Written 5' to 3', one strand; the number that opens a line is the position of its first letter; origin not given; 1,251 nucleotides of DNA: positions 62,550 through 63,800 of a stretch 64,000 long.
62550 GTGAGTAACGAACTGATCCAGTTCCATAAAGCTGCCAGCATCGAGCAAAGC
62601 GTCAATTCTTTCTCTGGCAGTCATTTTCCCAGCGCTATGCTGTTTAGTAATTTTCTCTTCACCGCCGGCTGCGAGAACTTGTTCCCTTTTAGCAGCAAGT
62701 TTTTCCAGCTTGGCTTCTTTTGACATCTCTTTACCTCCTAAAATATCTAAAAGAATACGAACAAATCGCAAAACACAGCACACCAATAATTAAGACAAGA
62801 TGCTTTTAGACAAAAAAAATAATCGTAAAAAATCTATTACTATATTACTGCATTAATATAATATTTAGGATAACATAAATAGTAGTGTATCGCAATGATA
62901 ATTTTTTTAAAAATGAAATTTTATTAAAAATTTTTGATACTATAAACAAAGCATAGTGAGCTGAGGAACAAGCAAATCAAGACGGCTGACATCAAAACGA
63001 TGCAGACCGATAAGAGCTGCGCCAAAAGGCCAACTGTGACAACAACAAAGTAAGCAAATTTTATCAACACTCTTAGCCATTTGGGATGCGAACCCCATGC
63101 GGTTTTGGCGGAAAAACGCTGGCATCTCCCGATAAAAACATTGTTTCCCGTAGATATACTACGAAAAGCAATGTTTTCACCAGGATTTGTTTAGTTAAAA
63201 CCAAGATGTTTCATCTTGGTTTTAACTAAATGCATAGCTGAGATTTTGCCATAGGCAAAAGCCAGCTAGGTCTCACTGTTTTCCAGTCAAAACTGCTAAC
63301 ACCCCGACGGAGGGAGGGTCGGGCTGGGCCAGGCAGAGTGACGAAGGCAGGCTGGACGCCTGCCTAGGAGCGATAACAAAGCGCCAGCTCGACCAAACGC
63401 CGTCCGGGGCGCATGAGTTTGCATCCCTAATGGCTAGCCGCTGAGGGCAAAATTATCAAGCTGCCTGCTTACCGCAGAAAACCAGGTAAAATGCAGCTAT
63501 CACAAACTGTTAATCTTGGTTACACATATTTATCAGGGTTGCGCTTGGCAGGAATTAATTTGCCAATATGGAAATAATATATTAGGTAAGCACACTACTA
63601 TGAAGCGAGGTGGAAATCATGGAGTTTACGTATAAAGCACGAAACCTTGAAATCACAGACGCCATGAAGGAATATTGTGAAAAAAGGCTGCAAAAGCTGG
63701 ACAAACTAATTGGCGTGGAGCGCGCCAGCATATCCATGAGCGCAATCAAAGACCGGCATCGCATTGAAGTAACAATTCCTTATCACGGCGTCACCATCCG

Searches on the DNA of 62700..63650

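Call 49: search_rna_families(source=window, start=62700, end=63650, threshold=evalue, max_evalue=1)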
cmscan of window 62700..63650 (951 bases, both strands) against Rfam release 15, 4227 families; matches with E-value up to 1: 6.
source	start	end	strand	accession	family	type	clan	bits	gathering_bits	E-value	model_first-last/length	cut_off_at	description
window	63186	63234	-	RF03642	MIR5743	Gene; miRNA;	-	21.5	111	0.3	1-81/81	no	MIR5743 microRNA precursor family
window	63190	63230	-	RF04156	MIR2670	Gene; miRNA;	-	21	117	0.066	1-200/200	no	MIR2670 microRNA precursor family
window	63188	63233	+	RF00661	mir-31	Gene; miRNA;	CL00133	20.9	51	0.08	1-83/83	no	mir-31 microRNA precursor family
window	63190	63230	+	RF03729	mir-2363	Gene; miRNA;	-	20.4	90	0.79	1-72/72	no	mir-2363 microRNA precursor family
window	63190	63230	-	RF03729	mir-2363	Gene; miRNA;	-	20.2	90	0.85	1-72/72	no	mir-2363 microRNA precursor family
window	63190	63230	+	RF04209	MIR7533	Gene; miRNA;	-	17.6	230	0.72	1-249/249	no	MIR7533 microRNA precursor family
